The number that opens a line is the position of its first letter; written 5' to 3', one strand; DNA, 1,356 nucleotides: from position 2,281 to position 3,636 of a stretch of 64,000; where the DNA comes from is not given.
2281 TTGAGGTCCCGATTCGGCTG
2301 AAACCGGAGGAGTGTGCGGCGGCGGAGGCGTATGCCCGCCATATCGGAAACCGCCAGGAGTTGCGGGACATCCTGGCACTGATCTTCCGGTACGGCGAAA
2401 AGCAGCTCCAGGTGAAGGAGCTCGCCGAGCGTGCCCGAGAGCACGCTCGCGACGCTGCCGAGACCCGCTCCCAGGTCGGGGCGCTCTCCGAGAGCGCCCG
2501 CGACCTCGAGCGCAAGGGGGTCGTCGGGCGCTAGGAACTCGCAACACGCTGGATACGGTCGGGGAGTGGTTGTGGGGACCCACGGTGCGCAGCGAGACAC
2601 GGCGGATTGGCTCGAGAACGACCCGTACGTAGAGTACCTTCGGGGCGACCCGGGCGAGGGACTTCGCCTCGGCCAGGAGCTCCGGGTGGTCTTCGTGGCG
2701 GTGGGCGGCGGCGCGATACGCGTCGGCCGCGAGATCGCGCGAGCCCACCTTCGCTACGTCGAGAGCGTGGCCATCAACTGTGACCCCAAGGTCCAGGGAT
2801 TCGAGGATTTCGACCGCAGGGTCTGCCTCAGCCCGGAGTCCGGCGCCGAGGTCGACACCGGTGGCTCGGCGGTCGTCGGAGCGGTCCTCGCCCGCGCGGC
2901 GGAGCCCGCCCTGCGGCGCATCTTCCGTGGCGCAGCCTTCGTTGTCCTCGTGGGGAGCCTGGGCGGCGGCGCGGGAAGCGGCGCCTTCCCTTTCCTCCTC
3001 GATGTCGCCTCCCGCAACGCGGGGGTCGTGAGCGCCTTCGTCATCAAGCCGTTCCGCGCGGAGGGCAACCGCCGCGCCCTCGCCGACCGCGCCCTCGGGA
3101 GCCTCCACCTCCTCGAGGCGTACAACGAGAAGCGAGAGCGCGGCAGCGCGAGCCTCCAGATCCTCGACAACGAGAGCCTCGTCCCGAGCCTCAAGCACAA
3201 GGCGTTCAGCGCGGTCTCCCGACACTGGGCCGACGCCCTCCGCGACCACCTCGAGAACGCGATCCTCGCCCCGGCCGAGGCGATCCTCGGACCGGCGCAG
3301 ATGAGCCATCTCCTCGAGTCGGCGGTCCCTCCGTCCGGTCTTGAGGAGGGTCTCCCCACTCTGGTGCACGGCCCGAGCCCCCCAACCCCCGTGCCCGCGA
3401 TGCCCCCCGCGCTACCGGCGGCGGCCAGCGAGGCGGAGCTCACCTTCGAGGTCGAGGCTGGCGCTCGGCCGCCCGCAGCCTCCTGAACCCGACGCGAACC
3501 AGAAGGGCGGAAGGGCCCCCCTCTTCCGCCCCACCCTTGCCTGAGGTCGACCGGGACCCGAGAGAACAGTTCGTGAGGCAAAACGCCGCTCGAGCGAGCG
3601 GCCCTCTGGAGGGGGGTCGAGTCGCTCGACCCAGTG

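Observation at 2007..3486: RHH DNA-binding protein + divergent, C-terminally truncated FtsZ/tubulin-superfamily GTPase as a two-gene cassette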

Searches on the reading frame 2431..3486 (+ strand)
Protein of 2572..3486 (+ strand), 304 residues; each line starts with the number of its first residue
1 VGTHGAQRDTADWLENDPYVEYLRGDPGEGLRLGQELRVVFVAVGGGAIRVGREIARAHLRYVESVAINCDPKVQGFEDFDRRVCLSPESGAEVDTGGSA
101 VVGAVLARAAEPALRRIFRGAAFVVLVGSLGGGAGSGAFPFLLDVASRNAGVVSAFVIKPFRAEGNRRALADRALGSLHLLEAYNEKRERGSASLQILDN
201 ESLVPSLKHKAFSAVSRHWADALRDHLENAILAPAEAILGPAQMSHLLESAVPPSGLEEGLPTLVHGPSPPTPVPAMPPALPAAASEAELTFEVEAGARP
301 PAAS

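Call 3: search_protein_families(library=pfam, proteins=[window:2572-3486:+, window:2431-3486:+], max_evalue=1)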
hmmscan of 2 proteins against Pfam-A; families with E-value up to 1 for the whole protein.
window:2572-3486:+ (304 aa): 1 family
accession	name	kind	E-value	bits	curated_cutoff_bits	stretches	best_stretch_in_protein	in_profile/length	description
PF00091.31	Tubulin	-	1.2e-11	45.7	33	1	39-168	2-159/190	Tubulin/FtsZ family, GTPase domain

window:2431-3486:+ (351 aa): 1 family
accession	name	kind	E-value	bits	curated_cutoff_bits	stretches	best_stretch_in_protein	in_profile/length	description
PF00091.31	Tubulin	-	1.7e-11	45.2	33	1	86-215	2-159/190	Tubulin/FtsZ family, GTPase domain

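Call 4: search_protein_families(library=ncbifam, proteins=[window:2572-3486:+], max_evalue=1)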
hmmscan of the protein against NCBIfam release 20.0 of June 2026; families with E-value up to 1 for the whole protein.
window:2572-3486:+ (304 aa): 1 family
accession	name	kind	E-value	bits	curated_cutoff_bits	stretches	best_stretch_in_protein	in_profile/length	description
TIGR00065.1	ftsZ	equivalog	1.3e-16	60.9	295.2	1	37-178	18-160/353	cell division protein FtsZ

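Call 5: search_solved_structures(query=window:2572-3486:+, max_evalue=10, show_alignments=3)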
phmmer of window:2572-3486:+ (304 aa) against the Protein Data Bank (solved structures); distinct sequences matched with E-value up to 10: 52.
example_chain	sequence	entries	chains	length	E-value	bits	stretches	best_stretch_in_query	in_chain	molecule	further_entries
5zue_A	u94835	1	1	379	7.9e-12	48.8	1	41-174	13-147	Cell division protein FtsZ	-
6ym1_A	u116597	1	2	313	9.8e-12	48.4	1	41-175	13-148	Cell division protein FtsZ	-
6y1u_A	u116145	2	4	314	9.9e-12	48.4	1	41-175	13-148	Cell division protein FtsZ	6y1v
6ym9_A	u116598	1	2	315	9.9e-12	48.4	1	41-175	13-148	Cell division protein FtsZ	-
1rlu_A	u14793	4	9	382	1.5e-11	47.8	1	41-174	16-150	Cell division protein ftsZ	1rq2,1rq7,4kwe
14uh_A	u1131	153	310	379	1.6e-11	47.8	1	41-174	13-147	Cell division protein FtsZ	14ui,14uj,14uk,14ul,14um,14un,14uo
9lfx_B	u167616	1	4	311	1.6e-10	44.5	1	37-204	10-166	Cell division protein FtsZ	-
4e6e_A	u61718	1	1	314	3e-10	43.6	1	41-173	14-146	Cell division protein ftsZ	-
22hr_A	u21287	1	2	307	3.7e-10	43.3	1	41-178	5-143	Cell division protein FtsZ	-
22hq_A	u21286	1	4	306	3.8e-10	43.2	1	41-178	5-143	Cell division protein FtsZ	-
4u39_A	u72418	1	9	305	1.1e-09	41.7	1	41-177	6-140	Cell division protein FtsZ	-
2rhh_A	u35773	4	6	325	1.4e-09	41.4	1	41-177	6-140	Cell Division Protein ftsZ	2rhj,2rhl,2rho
1w5f_A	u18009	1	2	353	1.5e-09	41.3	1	35-169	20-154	CELL DIVISION PROTEIN FTSZ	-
2vam_A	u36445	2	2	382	1.6e-09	41.2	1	41-177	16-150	CELL DIVISION PROTEIN FTSZ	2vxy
8h1o_A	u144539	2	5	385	2e-09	40.9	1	31-177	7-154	Cell division protein FtsZ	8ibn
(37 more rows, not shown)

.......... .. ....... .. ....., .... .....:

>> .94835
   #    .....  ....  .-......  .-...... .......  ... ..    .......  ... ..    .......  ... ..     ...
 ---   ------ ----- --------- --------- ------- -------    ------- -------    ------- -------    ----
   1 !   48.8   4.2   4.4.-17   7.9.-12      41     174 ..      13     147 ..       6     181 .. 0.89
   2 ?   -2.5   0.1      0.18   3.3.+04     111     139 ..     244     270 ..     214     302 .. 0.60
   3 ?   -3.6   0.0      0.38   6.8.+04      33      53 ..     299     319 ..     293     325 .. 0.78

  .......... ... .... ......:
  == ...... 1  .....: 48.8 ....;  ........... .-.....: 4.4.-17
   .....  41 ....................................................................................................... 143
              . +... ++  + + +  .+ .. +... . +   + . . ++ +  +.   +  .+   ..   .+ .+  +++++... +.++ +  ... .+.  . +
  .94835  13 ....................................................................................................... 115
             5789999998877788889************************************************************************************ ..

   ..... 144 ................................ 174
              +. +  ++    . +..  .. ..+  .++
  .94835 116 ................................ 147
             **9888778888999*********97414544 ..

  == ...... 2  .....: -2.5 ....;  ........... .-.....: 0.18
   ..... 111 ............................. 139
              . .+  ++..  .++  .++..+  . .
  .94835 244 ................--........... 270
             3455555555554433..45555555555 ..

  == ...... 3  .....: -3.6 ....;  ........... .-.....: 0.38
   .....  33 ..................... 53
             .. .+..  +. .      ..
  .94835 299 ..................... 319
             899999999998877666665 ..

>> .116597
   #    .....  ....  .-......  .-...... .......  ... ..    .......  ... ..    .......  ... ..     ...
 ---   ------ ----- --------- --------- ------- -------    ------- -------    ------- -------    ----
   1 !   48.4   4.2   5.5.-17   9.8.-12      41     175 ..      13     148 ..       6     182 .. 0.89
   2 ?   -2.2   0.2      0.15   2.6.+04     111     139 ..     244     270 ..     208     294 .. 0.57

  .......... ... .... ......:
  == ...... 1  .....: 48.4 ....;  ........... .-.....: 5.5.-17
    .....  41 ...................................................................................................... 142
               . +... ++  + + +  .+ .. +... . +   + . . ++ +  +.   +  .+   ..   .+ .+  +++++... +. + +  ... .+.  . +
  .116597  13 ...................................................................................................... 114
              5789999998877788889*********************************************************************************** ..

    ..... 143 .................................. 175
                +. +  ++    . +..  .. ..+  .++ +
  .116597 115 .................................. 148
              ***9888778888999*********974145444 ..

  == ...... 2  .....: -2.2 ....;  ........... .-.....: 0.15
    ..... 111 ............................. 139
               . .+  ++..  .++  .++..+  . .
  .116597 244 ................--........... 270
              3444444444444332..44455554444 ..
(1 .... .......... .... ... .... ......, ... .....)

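Call 6: find_homologous_proteins(query=window:2572-3486:+)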
Query window:2572-3486:+ (304 aa): 365 proteins with E <= 0.001 among 8000 candidates; the best 120 are listed.
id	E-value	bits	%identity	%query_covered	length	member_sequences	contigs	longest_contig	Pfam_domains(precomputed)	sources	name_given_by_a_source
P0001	6.2e-193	658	100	100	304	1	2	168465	PF00091.32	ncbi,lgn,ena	-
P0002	7.0e-155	533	81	100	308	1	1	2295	PF00091.32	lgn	-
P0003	4.7e-140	485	76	99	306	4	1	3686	PF00091.32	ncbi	-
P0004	3.5e-136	472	73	99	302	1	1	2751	PF00091.32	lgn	-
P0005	1.5e-135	470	73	100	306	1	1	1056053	PF00091.32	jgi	jgi:hypothetical protein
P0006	1.4e-133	463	74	100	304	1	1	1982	PF00091.32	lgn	-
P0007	1.2e-108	381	67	89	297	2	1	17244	PF00091.32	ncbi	-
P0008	1.5e-106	375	64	91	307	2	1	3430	PF00091.32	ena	-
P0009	4.0e-105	370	61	99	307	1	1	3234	PF00091.32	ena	-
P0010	1.2e-104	368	61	99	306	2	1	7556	PF00091.32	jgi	jgi:hypothetical protein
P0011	3.5e-104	367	62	89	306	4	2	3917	PF00091.32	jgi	-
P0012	4.1e-104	367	57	100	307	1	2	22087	PF00091.32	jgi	jgi:hypothetical protein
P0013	4.7e-104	366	60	100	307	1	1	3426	PF00091.32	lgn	-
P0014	9.2e-104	365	59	100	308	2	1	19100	PF00091.32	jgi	jgi:Tubulin/FtsZ family, GTPase domain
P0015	1.0e-103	365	63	89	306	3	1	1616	PF00091.32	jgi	-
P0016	1.8e-103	364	58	100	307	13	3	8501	PF00091.32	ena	-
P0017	2.0e-103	364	58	100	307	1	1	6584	PF00091.32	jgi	jgi:Tubulin/FtsZ family, GTPase domain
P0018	2.0e-103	364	60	100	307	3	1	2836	PF00091.32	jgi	jgi:hypothetical protein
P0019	2.2e-103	364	57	100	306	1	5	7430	PF00091.32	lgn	-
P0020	2.3e-103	364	67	89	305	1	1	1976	PF00091.32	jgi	jgi:hypothetical protein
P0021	6.8e-103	363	62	89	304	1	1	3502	PF00091.32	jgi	-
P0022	8.3e-103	362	58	99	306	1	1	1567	PF00091.32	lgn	-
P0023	1.4e-102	362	61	93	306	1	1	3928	PF00091.32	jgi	jgi:hypothetical protein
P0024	1.4e-102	361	60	100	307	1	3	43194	PF00091.32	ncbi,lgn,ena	-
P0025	2.7e-102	361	63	92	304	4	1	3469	PF00091.32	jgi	-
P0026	2.9e-102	360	57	99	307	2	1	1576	PF00091.32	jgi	jgi:hypothetical protein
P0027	4.0e-102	360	64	89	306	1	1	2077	PF00091.32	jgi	jgi:tubulin/FtsZ family protein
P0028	4.3e-102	360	60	99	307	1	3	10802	PF00091.32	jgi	jgi:hypothetical protein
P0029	4.5e-102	360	58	100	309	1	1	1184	PF00091.32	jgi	jgi:hypothetical protein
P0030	6.7e-102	359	57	99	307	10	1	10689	PF00091.32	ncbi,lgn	-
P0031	7.2e-102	359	62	93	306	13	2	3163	PF00091.32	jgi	jgi:hypothetical protein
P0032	9.0e-102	359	60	89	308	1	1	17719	PF00091.32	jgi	jgi:hypothetical protein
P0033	1.0e-101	359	58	99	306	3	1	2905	PF00091.32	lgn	-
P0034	1.1e-101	359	59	100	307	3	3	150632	PF00091.32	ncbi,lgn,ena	-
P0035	1.2e-101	358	59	100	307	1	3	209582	PF00091.32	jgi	jgi:hypothetical protein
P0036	1.4e-101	358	55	99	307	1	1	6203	PF00091.32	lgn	-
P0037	1.5e-101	358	60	100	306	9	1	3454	PF00091.32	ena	-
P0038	1.7e-101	358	60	100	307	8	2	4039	PF00091.32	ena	-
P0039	1.8e-101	358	58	97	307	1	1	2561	PF00091.32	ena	-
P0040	1.9e-101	358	57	100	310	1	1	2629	PF00091.32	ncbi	-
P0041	2.0e-101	358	61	100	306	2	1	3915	PF00091.32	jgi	-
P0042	2.1e-101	358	58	100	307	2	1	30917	PF00091.32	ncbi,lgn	-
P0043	2.3e-101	358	58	100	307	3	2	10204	PF00091.32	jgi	jgi:hypothetical protein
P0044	2.4e-101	357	63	89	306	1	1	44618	PF00091.32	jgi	jgi:hypothetical protein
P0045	2.5e-101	357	60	99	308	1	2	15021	PF00091.32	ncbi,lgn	ncbi:MAG: hypothetical protein ACRECT_00120 [Thermoplasmata archaeon]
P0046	2.6e-101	357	62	90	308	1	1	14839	PF00091.32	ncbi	-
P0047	3.2e-101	357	63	90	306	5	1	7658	PF00091.32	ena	-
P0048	3.3e-101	357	58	100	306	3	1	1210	PF00091.32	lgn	-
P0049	3.6e-101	357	64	86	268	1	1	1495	PF00091.32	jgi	-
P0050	3.8e-101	357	64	90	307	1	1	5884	PF00091.32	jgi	jgi:hypothetical protein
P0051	3.8e-101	357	60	91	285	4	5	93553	PF00091.32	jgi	jgi:hypothetical protein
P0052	4.4e-101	357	66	80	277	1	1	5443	PF00091.32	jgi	jgi:cell division GTPase FtsZ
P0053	4.7e-101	357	57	100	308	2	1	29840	PF00091.32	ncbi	-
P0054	4.8e-101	356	59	100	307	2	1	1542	PF00091.32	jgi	jgi:hypothetical protein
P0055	5.6e-101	356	62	92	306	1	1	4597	PF00091.32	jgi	jgi:Tubulin/FtsZ family, GTPase domain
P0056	6.4e-101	356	58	100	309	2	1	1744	PF00091.32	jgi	jgi:hypothetical protein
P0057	7.6e-101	356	66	87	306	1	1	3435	PF00091.32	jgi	jgi:hypothetical protein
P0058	8.1e-101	356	61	89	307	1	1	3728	PF00091.32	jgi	-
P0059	8.3e-101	356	61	92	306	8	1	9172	PF00091.32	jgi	jgi:hypothetical protein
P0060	8.3e-101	356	59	98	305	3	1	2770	PF00091.32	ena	-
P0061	9.6e-101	355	62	91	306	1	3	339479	PF00091.32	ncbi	ncbi:MAG: hypothetical protein ACLQD8_02550 [Thermoplasmata archaeon]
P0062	1.0e-100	355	62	92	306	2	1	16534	PF00091.32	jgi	jgi:tubulin/FtsZ family protein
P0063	1.0e-100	355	65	87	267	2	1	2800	PF00091.32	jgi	-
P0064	1.2e-100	355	59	100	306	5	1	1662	PF00091.32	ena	-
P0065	1.2e-100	355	58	99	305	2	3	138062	PF00091.32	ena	-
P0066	1.3e-100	355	58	99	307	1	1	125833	PF00091.32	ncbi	ncbi:MAG: hypothetical protein WB947_00300 [Thermoplasmata archaeon]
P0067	1.6e-100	355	63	90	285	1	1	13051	PF00091.32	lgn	-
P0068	1.7e-100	355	62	90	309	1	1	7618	PF00091.32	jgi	jgi:Tubulin/FtsZ family, GTPase domain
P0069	1.7e-100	355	59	100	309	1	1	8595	PF00091.32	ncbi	-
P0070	1.8e-100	355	57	99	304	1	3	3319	PF00091.32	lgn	-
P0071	1.8e-100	355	58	99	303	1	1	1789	PF00091.32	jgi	jgi:hypothetical protein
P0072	2.1e-100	354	62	92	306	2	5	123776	PF00091.32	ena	-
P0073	2.1e-100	354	63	90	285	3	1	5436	PF00091.32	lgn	-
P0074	2.2e-100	354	56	99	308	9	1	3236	PF00091.32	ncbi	-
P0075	2.6e-100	354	57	100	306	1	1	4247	PF00091.32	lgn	-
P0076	3.0e-100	354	61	90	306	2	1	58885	PF00091.32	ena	-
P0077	4.6e-100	353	63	90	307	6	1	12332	PF00091.32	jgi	-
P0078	4.8e-100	353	64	90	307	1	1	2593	PF00091.32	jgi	-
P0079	7.0e-100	353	63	90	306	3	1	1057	PF00091.32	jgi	-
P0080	7.3e-100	353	58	99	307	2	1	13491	PF00091.32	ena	-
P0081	7.3e-100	353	63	90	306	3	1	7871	PF00091.32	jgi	-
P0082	7.5e-100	353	57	100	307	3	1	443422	PF00091.32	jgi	jgi:hypothetical protein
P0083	7.9e-100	352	60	98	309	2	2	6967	PF00091.32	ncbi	-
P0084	9.5e-100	352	58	97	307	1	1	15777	PF00091.32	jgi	jgi:hypothetical protein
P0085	1.0e-99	352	63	89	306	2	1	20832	PF00091.32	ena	-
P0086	1.1e-99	352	63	89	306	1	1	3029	PF00091.32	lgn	-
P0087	1.2e-99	352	62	90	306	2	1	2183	PF00091.32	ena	-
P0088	1.3e-99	352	56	100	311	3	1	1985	PF00091.32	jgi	-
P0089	1.3e-99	352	62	89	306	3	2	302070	PF00091.32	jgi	-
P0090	1.4e-99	352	63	90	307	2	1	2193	PF00091.32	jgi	-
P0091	1.4e-99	352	60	89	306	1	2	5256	PF00091.32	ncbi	-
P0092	1.4e-99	352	64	88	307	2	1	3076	PF00091.32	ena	-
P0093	1.5e-99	352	58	100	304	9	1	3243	PF00091.32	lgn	-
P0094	1.5e-99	352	65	87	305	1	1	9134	PF00091.32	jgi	-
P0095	1.6e-99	351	61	99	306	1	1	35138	PF00091.32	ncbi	-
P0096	1.6e-99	351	59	100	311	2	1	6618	PF00091.32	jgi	-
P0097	1.6e-99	351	61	92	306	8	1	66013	PF00091.32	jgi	-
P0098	1.7e-99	351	61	92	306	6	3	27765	PF00091.32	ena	-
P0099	1.8e-99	351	57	100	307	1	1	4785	PF00091.32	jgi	jgi:hypothetical protein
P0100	1.9e-99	351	66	88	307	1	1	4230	PF00091.32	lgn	-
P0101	2.0e-99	351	57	99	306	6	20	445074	PF00091.32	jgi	-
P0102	2.1e-99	351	74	69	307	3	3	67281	PF00091.32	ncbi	-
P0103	2.3e-99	351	58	99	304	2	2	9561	PF00091.32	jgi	-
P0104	2.4e-99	351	63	90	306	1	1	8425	PF00091.32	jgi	jgi:hypothetical protein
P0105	2.7e-99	351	62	89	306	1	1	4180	PF00091.32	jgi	jgi:hypothetical protein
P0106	2.8e-99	351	63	90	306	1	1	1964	PF00091.32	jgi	-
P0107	3.0e-99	351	61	99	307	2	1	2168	PF00091.32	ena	-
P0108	3.1e-99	351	64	90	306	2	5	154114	PF00091.32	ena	-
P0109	3.2e-99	350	61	92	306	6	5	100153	PF00091.32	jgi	jgi:tubulin/FtsZ family protein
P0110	3.2e-99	350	54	99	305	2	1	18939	PF00091.32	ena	-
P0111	3.4e-99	350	63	89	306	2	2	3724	PF00091.32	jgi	-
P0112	3.7e-99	350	58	99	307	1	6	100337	PF00091.32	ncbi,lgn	-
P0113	3.8e-99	350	59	92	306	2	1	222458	PF00091.32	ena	-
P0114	4.0e-99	350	60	92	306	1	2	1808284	PF00091.32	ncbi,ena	-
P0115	4.2e-99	350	61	92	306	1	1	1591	PF00091.32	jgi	jgi:hypothetical protein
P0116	4.3e-99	350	58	100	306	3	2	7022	PF00091.32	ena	-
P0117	4.3e-99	350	61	90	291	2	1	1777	PF00091.32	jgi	jgi:hypothetical protein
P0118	4.5e-99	350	56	100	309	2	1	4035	PF00091.32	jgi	jgi:hypothetical protein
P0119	5.0e-99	350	60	92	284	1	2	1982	PF00091.32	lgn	-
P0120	5.4e-99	350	62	90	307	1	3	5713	PF00091.32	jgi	jgi:Tubulin/FtsZ family, GTPase domain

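Call 8: find_encoding_contigs(protein=P0001, flank=10000, max_places=3)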
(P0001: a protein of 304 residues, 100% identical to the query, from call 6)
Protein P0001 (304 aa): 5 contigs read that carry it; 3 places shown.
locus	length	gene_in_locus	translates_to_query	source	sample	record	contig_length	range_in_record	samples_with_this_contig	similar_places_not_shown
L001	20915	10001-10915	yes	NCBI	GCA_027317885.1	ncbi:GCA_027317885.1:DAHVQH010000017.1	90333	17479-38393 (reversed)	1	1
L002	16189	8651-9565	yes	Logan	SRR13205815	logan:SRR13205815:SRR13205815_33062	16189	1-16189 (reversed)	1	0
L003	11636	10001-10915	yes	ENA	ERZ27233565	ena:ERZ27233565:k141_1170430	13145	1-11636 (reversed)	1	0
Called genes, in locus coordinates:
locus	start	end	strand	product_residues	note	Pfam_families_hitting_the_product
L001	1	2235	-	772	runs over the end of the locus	PF01326:PPDK_N, PF00391:PEP-utilizers, PF02896:PEP-utilizers_C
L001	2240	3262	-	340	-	PF18093:Trm5_N (weak), PF25133:TYW2_N_2, PF02475:TRM5-TYW2_MTfase, PF05175:MTS (weak), PF13649:Methyltransf_25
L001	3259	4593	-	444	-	PF01676:Metalloenzyme, PF10143:PhosphMutase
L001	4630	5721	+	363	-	-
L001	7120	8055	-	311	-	PF07790:Pilin_N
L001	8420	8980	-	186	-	PF07790:Pilin_N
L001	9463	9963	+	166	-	-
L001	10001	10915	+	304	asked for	PF00091:Tubulin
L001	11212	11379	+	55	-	-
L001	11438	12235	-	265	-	PF09754:PAC2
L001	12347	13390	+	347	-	PF00752:XPG_N, PF00867:XPG_I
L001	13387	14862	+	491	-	PF07837:FTCD_N, PF02971:FTCD, PF04961:FTCD_C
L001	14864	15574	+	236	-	PF01872:RibD_C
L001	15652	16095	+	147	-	-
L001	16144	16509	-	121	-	PF18029:Glyoxalase_6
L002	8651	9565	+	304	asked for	PF00091:Tubulin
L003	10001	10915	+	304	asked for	PF00091:Tubulin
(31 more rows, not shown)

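Call 9: find_encoding_contigs(protein=P0114, flank=8000, max_places=2)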
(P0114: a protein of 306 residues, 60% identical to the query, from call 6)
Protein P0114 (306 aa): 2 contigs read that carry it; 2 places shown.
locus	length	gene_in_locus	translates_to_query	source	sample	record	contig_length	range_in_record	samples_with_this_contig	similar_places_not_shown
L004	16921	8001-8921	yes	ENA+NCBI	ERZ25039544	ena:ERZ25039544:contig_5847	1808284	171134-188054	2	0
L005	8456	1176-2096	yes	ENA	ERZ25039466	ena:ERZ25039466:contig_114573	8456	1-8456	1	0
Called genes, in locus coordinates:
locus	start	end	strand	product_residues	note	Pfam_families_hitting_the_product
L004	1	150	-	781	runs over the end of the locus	PF01326:PPDK_N, PF00391:PEP-utilizers, PF02896:PEP-utilizers_C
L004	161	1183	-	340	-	PF18093:Trm5_N (weak), PF25133:TYW2_N_2, PF02475:TRM5-TYW2_MTfase, PF05175:MTS (weak), PF13649:Methyltransf_25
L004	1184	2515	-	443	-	PF01676:Metalloenzyme, PF10143:PhosphMutase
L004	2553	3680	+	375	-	-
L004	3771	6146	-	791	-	PF07790:Pilin_N, PF01835:MG2 (faint)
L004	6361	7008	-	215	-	PF07790:Pilin_N (weak)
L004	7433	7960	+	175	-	-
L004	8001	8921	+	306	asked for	PF00091:Tubulin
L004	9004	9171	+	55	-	-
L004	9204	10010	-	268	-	PF09754:PAC2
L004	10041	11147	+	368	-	PF00752:XPG_N, PF00867:XPG_I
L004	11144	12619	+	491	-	PF07837:FTCD_N, PF02971:FTCD, PF04961:FTCD_C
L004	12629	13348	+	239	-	PF01872:RibD_C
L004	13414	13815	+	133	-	-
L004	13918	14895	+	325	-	PF01557:FAA_hydrolase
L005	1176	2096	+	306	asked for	PF00091:Tubulin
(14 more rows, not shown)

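Call 17: search_protein_representatives(protein=window:2572-3486:+)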
Query: 304 residues. Proteins with E-value up to 0.001 (for the whole library): 2519; up to 1e-10: 40; up to 1e-30: 17. The best 150 are listed.
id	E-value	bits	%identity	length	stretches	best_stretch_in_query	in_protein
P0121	5.8e-69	249.5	49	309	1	30-294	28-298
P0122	6.9e-61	223.0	59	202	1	102-303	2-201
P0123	2.9e-58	214.4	47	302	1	31-298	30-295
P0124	1.5e-57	212.0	44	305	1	30-301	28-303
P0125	3.3e-57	210.9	52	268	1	30-222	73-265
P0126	6.0e-57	210.0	45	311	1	36-301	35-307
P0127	1.1e-48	183.0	48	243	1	79-264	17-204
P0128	4.5e-39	151.4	40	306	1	27-291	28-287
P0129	3.2e-37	145.3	44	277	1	81-297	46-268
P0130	3.7e-37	145.1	37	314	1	27-297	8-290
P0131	4.1e-36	141.6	37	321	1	25-299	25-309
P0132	2.0e-35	139.4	55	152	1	158-303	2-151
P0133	7.4e-35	137.5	38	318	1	26-281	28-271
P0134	5.3e-34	134.7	47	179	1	128-301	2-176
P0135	6.9e-33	131.0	43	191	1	117-295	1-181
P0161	1.2e-10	58.0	30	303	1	43-275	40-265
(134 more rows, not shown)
